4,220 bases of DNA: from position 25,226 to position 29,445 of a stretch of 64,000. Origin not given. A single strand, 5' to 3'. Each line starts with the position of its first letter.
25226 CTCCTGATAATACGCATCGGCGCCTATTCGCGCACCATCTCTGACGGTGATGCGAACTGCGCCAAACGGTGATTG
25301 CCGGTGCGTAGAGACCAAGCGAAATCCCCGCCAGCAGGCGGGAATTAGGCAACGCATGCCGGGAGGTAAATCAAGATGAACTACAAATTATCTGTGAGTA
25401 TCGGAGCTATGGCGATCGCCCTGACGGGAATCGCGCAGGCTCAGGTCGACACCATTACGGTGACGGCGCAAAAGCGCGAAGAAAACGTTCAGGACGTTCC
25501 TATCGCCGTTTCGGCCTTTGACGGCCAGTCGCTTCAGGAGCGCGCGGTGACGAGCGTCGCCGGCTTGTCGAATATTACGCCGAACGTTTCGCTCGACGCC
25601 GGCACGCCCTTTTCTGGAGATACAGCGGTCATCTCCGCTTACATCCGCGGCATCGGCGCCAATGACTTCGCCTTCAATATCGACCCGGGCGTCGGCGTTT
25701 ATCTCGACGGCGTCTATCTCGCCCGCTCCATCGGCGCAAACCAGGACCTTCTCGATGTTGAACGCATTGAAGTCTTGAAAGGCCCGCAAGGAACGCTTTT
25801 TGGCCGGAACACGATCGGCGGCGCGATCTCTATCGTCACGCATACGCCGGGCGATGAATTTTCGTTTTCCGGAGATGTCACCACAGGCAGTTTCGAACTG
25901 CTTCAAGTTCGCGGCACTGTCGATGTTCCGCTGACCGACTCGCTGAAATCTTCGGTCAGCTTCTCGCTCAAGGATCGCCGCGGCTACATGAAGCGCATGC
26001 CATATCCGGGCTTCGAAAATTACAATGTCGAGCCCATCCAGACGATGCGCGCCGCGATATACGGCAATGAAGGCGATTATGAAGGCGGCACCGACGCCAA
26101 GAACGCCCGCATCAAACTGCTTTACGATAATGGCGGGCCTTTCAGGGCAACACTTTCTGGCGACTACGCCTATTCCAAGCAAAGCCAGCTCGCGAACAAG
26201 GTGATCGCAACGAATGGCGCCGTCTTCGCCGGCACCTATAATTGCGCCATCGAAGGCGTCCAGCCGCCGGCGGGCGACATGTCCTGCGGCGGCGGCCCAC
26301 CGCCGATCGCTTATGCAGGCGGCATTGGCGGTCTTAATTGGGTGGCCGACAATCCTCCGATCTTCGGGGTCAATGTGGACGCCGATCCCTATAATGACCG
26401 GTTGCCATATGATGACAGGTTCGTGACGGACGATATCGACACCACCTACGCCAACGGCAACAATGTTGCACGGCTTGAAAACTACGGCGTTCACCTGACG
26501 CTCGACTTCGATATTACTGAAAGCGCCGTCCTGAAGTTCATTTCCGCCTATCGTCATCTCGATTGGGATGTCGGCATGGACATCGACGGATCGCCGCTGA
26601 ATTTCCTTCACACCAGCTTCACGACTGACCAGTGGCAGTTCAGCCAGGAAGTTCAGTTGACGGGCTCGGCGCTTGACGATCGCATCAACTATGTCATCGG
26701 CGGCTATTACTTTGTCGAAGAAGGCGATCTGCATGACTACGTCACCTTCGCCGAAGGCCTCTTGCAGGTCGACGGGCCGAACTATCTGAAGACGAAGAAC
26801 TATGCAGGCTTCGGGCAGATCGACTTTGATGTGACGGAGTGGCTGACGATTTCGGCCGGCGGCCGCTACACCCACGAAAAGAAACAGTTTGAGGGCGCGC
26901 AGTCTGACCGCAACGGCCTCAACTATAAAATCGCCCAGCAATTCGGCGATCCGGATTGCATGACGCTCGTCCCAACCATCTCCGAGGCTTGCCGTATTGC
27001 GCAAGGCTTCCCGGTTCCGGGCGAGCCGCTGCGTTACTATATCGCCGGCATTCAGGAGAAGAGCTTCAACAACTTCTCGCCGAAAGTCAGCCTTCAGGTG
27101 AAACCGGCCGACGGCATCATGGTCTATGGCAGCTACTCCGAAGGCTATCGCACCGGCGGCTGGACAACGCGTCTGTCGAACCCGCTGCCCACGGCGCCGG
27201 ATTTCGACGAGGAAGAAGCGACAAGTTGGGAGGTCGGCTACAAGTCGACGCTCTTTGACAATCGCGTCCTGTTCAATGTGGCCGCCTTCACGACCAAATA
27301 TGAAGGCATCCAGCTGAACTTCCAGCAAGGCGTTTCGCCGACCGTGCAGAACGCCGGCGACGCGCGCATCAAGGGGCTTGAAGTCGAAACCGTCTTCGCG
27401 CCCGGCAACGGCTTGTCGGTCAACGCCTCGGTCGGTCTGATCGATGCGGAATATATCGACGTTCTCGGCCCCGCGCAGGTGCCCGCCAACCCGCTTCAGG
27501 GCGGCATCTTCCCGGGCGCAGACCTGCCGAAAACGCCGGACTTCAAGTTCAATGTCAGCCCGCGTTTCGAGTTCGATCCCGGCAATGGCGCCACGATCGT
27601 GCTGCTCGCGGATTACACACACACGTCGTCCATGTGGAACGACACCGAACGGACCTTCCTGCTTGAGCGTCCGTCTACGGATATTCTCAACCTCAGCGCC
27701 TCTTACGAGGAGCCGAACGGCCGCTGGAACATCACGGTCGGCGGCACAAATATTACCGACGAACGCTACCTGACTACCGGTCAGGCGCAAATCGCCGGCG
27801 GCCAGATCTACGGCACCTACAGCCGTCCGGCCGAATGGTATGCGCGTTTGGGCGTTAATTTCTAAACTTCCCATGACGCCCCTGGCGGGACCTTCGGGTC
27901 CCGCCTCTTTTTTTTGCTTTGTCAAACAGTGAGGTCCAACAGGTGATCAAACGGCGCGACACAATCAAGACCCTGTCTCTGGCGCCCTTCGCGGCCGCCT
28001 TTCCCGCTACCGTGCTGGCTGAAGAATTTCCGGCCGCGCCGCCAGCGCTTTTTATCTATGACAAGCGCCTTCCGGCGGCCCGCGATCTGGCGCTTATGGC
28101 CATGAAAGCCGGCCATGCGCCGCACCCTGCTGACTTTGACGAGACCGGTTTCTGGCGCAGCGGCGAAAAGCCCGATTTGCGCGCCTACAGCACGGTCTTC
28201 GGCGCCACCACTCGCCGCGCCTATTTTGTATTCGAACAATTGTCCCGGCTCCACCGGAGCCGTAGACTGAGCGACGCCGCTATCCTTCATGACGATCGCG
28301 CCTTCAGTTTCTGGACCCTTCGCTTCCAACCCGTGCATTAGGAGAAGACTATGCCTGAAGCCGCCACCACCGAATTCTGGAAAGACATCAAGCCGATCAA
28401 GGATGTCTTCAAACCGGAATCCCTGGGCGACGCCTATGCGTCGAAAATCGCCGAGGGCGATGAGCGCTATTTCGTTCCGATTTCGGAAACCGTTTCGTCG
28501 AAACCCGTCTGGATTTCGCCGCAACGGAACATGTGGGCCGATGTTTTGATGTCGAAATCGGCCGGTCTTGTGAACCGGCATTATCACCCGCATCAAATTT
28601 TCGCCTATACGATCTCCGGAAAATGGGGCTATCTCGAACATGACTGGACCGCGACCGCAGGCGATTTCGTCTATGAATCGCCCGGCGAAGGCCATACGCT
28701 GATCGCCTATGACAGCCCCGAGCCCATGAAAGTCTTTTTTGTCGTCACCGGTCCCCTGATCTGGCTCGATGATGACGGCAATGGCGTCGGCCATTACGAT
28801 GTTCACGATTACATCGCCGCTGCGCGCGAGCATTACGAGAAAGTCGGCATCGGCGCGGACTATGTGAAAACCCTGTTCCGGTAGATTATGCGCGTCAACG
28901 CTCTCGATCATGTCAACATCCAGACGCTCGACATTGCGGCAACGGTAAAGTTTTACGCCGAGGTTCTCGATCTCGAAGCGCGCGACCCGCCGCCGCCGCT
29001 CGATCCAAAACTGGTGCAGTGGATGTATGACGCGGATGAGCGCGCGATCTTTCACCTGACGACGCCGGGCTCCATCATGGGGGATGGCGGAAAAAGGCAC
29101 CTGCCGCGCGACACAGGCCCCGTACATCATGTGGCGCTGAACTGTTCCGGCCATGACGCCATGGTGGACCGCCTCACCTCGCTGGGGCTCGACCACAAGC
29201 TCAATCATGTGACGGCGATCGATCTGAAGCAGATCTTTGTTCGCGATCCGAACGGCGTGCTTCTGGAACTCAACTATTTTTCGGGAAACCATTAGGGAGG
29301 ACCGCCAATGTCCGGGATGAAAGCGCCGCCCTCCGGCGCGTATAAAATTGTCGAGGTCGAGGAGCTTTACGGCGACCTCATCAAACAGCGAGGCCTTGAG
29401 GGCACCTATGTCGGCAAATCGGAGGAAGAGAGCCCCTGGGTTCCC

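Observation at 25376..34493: Undescribed TonB-receptor-led module for aryl alpha-hydroxyketone cleavage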

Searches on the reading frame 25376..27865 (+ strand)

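Call 3: search_protein_families(library=pfam, proteins=[window:25376-27865:+])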
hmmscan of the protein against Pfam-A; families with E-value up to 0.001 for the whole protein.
window:25376-27865:+ (829 aa): 3 families
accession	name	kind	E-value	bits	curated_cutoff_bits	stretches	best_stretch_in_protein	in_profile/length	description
PF00593.30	TonB_dep_Rec_b-barrel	-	2e-41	143.7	27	1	331-793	16-436/436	TonB dependent receptor-like, beta-barrel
PF07715.20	Plug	-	3.2e-16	60.2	23.9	1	38-150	2-107/107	TonB-dependent Receptor Plug Domain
PF14905.12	OMP_b-brl_3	-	0.00097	18.7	27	0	608-800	211-380/408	Outer membrane protein beta-barrel family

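Call 4: search_protein_families(library=ncbifam, proteins=[window:25376-27865:+])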
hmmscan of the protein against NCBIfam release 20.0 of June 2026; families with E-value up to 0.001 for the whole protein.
window:25376-27865:+ (829 aa): 24 families
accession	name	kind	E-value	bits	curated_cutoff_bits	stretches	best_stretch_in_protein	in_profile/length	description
TIGR01783.1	TonB-siderophor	subfamily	1e-39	136.7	223.5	2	560-829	401-649/649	TonB-dependent siderophore receptor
TIGR01785.1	TonB-hemin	subfamily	3.8e-30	105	316.85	2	472-803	362-659/677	TonB-dependent heme/hemoglobin receptor family protein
TIGR01786.1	TonB-hemlactrns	subfamily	4.5e-26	91.4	323.75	2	468-804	385-692/719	TonB-dependent hemoglobin/transferrin/lactoferrin family receptor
TIGR01779.1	TonB-B12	equivalog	1e-16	60.6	599.7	1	8-205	13-203/614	TonB-dependent vitamin B12 receptor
NF053590.1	TonB_dep_TOL0244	equivalog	5.3e-14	51.8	645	2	24-159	10-143/604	TOL_0244 family TonB-dependent receptor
NF010012.0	PRK13486.1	equivalog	1.5e-13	50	924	1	6-165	8-167/696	TonB-dependent receptor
NF007349.0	PRK09840.1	equivalog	9.2e-13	47.1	686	1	38-185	68-202/760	catecholate siderophore receptor Fiu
NF010651.0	PRK14050.1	equivalog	1e-12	47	884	1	18-165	56-195/730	TonB-dependent siderophore receptor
NF007465.0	PRK10044.1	equivalog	4.2e-12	45.1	803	1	26-161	64-192/726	ferrichrome porin FhuA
TIGR04056.1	OMP_RagA_SusC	subfamily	1.7e-11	43.2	368.25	1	590-679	633-726/981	SusC/RagA family TonB-linked outer membrane protein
NF010010.0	PRK13483.1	equivalog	3.7e-11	41.7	927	1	12-162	20-169/660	ligand-gated channel protein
NF007478.2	PRK10064.1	equivalog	6.9e-11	41.1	745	1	6-163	11-165/663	catecholate siderophore receptor CirA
NF041535.1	TonB_rec_PqqU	equivalog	8.1e-11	40.9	1200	1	34-162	9-136/676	TonB-dependent receptor PqqU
NF007926.1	PRK10641.1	equivalog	4.9e-10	38.6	836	1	8-204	8-200/617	TonB-dependent vitamin B12 receptor BtuB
NF050067.1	TonBEntbctnRecCfrA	equivalog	1.2e-07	30.4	1200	1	11-165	13-167/698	TonB-dependent ferric enterobactin receptor CfrA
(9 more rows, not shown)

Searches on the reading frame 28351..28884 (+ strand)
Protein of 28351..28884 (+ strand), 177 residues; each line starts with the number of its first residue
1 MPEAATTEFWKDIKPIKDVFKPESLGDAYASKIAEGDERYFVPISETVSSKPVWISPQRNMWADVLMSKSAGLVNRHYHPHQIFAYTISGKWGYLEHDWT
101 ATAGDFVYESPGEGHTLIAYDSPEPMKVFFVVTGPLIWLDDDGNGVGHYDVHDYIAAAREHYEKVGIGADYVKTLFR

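Call 3: search_protein_families(library=pfam, proteins=[window:28351-28884:+])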
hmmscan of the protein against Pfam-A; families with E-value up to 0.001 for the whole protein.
window:28351-28884:+ (177 aa): 2 families
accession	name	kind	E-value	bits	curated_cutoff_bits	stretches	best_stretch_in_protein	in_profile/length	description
PF12973.13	Cupin_7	-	2.3e-09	37.4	27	1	37-136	9-104/105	ChrR Cupin-like domain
PF07883.17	Cupin_2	-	6.4e-08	32.6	27.2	1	74-131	11-69/70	Cupin domain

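Call 4: search_protein_families(library=ncbifam, proteins=[window:28351-28884:+])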
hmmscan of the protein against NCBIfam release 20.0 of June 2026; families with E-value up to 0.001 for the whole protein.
window:28351-28884:+ (177 aa): 0 families

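Call 5: search_solved_structures(query=window:28351-28884:+, max_evalue=1, show_alignments=2)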
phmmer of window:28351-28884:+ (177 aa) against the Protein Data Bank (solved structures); distinct sequences matched with E-value up to 1: 16.
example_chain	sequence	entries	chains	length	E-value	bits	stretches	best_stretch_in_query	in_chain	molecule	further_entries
4p9g_A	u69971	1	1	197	9.7e-91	306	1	5-177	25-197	2,4'-dihydroxyacetophenone dioxygenase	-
5bpx_A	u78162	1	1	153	4.5e-81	274.5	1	26-177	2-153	2,4'-dihydroxyacetophenone dioxygenase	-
3ebr_A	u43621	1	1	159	6.9e-16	61.9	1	41-146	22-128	uncharacterized RmlC-like cupin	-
3cjx_A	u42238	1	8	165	8.2e-06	29.1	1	67-150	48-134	Protein of unknown function with a cupin-like fold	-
7zvy_B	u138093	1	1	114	0.029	17.5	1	61-132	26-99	Cupin_2 domain-containing protein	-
7zvy_A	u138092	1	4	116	0.031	17.4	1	61-132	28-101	Cupin_2 domain-containing protein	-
8awo_A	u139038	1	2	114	0.066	16.3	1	68-116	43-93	Cupin_2 domain-containing protein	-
9jew_A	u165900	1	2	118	0.12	15.5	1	68-117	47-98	Cupin type-2 domain-containing protein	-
8awn_A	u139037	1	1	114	0.16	15.1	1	68-116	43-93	Cupin_2 domain-containing protein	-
5wsd_A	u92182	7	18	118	0.17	15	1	68-116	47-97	Uncharacterized protein tm1459 | Cupin_2 domain-containing protein | Cupin type-2 domain-containing protein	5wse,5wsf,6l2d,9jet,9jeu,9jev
1vj2_A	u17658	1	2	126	0.24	14.5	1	68-116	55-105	novel manganese-containing cupin TM1459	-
8awp_A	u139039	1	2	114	0.25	14.4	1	68-116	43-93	Cupin_2 domain-containing protein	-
9u8n_A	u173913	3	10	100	0.4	13.8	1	46-117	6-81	Cupin type-2 domain-containing protein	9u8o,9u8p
9ox9_A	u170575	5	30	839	0.73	12.9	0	71-137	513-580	vesicle-fusing ATPase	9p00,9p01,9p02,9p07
7wub_D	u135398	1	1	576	0.87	12.7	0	104-138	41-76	Transitional endoplasmic reticulum ATPase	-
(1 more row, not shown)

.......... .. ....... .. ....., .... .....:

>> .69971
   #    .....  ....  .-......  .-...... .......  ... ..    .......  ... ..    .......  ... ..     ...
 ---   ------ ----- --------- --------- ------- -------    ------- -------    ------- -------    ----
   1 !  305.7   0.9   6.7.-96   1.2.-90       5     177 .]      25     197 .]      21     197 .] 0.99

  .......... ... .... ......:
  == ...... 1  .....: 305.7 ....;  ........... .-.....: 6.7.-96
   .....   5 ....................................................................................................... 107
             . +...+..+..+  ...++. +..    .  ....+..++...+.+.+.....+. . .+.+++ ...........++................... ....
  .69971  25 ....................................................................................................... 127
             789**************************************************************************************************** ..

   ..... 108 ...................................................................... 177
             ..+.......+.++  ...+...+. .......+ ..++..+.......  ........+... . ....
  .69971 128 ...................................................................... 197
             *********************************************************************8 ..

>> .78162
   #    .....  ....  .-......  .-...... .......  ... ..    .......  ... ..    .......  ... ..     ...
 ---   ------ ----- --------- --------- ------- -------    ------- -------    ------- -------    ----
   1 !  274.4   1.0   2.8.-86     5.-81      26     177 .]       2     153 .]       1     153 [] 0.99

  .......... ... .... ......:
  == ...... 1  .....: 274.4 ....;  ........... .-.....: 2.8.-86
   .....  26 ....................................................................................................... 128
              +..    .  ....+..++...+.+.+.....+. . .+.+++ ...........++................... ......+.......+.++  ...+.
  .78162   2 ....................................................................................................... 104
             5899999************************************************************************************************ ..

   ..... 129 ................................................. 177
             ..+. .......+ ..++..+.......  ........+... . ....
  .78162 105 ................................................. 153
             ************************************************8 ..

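Call 15: find_related_loci(query=window:28351-28884:+, collection=genome_contigs, flank=10000)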
Query window:28351-28884:+ (177 aa) in genome_contigs; peptide patterns used: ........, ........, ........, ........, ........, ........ (x = any residue, [..] = any of these).
598 stretches matched a pattern (row limit reached: there are more); 568 encode a relative of the query (tblastn E <= 1e-3); the best 80 are kept; 80 distinct loci.
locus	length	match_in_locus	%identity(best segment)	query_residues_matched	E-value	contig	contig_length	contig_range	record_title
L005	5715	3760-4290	99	1-177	3e-117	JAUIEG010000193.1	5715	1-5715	MAG: Alphaproteobacteria bacterium isolate 8_bin.23 NODE_12182_length_5715_cov_1.274338, whole genome shotgun sequence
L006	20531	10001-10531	98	1-177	7e-117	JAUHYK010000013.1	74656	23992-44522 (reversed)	MAG: Alphaproteobacteria bacterium isolate 3_bin.61 NODE_571_length_74656_cov_1.145393, whole genome shotgun sequence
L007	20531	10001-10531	98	1-177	1e-116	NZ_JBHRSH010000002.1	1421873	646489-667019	Hyphococcus aureus strain KCTC 62394 soapdenovo_K_127_2, whole genome shotgun sequence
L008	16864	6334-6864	93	1-177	8e-112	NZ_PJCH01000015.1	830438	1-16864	Hyphococcus luteus strain SY-3-19 15, whole genome shotgun sequence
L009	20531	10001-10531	94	1-177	9e-112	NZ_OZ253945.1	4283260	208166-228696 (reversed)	MAG: Hyphococcus sp. isolate 2f05e620-c47b-44e6-88d6-f49598d544e7 chromosome 1, complete sequence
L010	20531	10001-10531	93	1-177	3e-111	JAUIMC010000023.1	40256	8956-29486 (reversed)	MAG: Alphaproteobacteria bacterium isolate Co_bin.76 NODE_6336_length_40256_cov_1.474046, whole genome shotgun sequence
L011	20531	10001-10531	82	1-177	2e-99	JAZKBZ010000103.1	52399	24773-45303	MAG: Pseudomonadota bacterium isolate ADI_H3L2_122-bin012_1 ADIH3L2_B012_1_000000000103, whole genome shotgun sequence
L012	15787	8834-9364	82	1-177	1e-99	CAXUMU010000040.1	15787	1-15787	MAG TPA_asm: uncultured Sphingomonadaceae bacterium isolate public_SRR14722230_metawrap_bin.8 genome assembly, contig: p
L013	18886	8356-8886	81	1-177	3e-98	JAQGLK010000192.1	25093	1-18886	MAG: Sphingomonas bacterium isolate RYN_533 scaffold_540974, whole genome shotgun sequence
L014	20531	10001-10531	81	1-177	3e-98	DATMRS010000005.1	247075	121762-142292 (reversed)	MAG TPA_asm: Sphingomonadaceae bacterium isolate SMAG_U12961 k141_17339, whole genome shotgun sequence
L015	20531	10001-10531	80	1-177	7e-97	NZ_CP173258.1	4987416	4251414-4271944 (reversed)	Sphingomonas sp. MMS24-J13 chromosome, complete genome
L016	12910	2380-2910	79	1-177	7e-97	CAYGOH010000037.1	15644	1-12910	MAG TPA_asm: uncultured Sphingobium sp. isolate ERP116193_co1_356 genome assembly, contig: NODE_9838_length_15644_cov_4.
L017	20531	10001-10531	80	1-177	2e-95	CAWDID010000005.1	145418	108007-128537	MAG: uncultured Alphaproteobacteria bacterium isolate MFD04651.bin.3.129 genome assembly, contig: contig_17069, whole ge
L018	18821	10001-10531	78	1-177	1e-94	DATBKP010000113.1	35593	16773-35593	MAG TPA_asm: Steroidobacteraceae bacterium isolate SMAG_U3949 k141_1377608, whole genome shotgun sequence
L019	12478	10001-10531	79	1-177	3e-94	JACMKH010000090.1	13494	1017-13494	MAG: Sphingomonadaceae bacterium isolate ES-bin-213 ES-bin-213-contig-k141_2438893, whole genome shotgun sequence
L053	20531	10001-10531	76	1-177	3e-91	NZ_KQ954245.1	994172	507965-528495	Novosphingobium fuchskuhlense strain FNE08-7 PRJNA299317_s002, whole genome shotgun sequence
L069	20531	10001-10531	76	1-177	2e-90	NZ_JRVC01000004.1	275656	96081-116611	Novosphingobium subterraneum strain DSM 12447 NJ75_contig000004, whole genome shotgun sequence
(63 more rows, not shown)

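Call 32: search_protein_families(library=pfam, proteins=[L053:11646-12716:+, L053:13903-15522:+, L053:17854-18831:+, L053:18832-19680:+, L053:10549-11085:+, L069:11645-12721:+, L069:14676-15677:-, L069:15851-17242:+], max_evalue=0.01)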
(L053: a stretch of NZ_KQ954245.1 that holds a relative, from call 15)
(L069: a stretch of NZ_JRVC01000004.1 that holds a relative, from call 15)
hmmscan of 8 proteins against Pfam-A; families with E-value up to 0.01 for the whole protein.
L053:11646-12716:+ (356 aa): 3 families
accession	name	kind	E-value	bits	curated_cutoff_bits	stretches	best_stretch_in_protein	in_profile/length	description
PF19112.6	VanA_C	-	3.5e-43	148.4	23.5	1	157-348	2-193/193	Vanillate O-demethylase oxygenase C-terminal domain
PF00355.32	Rieske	-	3.8e-21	75.2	20.3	1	21-102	1-83/88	Rieske [2Fe-2S] domain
PF13806.12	Rieske_2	-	0.0015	18.9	27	1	42-118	23-98/104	Rieske-like [2Fe-2S] domain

L053:13903-15522:+ (539 aa): 2 families
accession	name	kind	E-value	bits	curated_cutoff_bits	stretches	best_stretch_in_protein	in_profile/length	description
PF01565.28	FAD_binding_4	-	4e-28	98.3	26.4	1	84-222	3-139/139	FAD binding domain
PF02913.24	FAD-oxidase_C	-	8.3e-09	36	21.2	1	281-535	14-247/248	FAD linked oxidases, C-terminal domain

L053:17854-18831:+ (325 aa): 0 families

L053:18832-19680:+ (282 aa): 3 families
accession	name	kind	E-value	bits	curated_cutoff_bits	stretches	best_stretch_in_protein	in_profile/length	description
PF00106.31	adh_short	-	1.6e-45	155.5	26.6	1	11-203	1-189/195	short chain dehydrogenase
PF13561.12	adh_short_C2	-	4.2e-32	112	27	1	19-207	3-187/236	Enoyl-(Acyl carrier protein) reductase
PF08659.16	KR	-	2.2e-10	41.2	22.6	1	14-179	4-165/180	KR domain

L053:10549-11085:+ (178 aa): 2 families
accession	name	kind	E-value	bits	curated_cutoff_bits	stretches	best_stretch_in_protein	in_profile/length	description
PF12973.13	Cupin_7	-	1.2e-05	25.5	27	1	42-132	10-98/105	ChrR Cupin-like domain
PF07883.17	Cupin_2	-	0.0081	16.3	27.2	0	76-131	9-66/70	Cupin domain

L069:11645-12721:+ (358 aa): 2 families
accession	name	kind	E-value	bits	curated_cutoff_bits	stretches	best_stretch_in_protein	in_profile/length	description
PF19112.6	VanA_C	-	2.7e-45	155.3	23.5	1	159-350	2-193/193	Vanillate O-demethylase oxygenase C-terminal domain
PF00355.32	Rieske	-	3.3e-18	65.8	20.3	1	23-104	1-83/88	Rieske [2Fe-2S] domain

L069:14676-15677:- (333 aa): 1 family
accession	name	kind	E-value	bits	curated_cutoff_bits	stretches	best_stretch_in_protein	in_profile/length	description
PF00775.27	Dioxygenase_C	-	3e-09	37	27.3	1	164-239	23-99/182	Dioxygenase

L069:15851-17242:+ (463 aa): 2 families
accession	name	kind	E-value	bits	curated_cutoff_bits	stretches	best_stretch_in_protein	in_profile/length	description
PF07690.21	MFS_1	-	1.1e-22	80.9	33.4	1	30-399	7-345/347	Major Facilitator Superfamily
PF13347.12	MFS_2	-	9.6e-11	41.3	27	1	65-394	44-367/427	MFS/sugar transport protein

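Call 73: search_protein_families(library=pfam, proteins=[L008:5116-6240:+], max_evalue=0.01)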
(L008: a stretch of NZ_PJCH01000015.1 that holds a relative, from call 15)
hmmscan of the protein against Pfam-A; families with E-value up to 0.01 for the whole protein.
L008:5116-6240:+ (375 aa): 1 family
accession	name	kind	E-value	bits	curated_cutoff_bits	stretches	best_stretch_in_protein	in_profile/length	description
PF03567.20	Sulfotransfer_2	-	4.1e-17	63.6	22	1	218-374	65-252/252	Sulfotransferase family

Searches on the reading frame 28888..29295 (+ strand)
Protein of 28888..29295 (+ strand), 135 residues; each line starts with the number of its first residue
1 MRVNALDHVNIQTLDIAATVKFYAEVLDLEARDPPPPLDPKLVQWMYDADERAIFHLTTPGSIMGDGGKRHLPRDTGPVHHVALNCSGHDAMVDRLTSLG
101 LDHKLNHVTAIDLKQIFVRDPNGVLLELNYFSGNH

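Call 3: search_protein_families(library=pfam, proteins=[window:28888-29295:+])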
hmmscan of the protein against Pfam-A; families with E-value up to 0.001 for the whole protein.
window:28888-29295:+ (135 aa): 3 families
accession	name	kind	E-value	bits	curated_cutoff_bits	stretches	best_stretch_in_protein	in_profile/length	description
PF00903.31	Glyoxalase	-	3.3e-09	37.6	20.6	1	6-128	2-121/121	Glyoxalase/Bleomycin resistance protein/Dioxygenase superfamily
PF13669.12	Glyoxalase_4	-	0.00049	20.8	27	0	7-101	1-91/109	Glyoxalase/Bleomycin resistance protein/Dioxygenase superfamily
PF18029.7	Glyoxalase_6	-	0.00058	20.9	23.6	1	9-124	2-101/106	Glyoxalase-like domain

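Call 4: search_protein_families(library=ncbifam, proteins=[window:28888-29295:+])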
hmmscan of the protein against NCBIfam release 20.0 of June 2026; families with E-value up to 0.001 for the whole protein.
window:28888-29295:+ (135 aa): 2 families
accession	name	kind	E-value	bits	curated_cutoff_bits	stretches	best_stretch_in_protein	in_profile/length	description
NF050075.1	SMU1112c_YaeR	equivalog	9.5e-05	22.6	140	0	4-128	2-123/125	SMU1112c/YaeR family gloxylase I-like metalloprotein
TIGR03081.1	metmalonyl_epim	equivalog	0.0003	21.3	114.95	1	6-128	2-127/129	methylmalonyl-CoA epimerase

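Call 67: search_solved_structures(query=window:28888-29295:+, max_evalue=0.01, show_alignments=1)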
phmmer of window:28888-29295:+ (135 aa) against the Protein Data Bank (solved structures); distinct sequences matched with E-value up to 0.01: 2.
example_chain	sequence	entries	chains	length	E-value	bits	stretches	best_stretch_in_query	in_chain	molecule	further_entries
3huh_A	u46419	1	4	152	0.0012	22.4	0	3-31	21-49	Virulence protein STM3117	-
3hnq_A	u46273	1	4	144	0.0066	19.9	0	3-31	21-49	Virulence protein STM3117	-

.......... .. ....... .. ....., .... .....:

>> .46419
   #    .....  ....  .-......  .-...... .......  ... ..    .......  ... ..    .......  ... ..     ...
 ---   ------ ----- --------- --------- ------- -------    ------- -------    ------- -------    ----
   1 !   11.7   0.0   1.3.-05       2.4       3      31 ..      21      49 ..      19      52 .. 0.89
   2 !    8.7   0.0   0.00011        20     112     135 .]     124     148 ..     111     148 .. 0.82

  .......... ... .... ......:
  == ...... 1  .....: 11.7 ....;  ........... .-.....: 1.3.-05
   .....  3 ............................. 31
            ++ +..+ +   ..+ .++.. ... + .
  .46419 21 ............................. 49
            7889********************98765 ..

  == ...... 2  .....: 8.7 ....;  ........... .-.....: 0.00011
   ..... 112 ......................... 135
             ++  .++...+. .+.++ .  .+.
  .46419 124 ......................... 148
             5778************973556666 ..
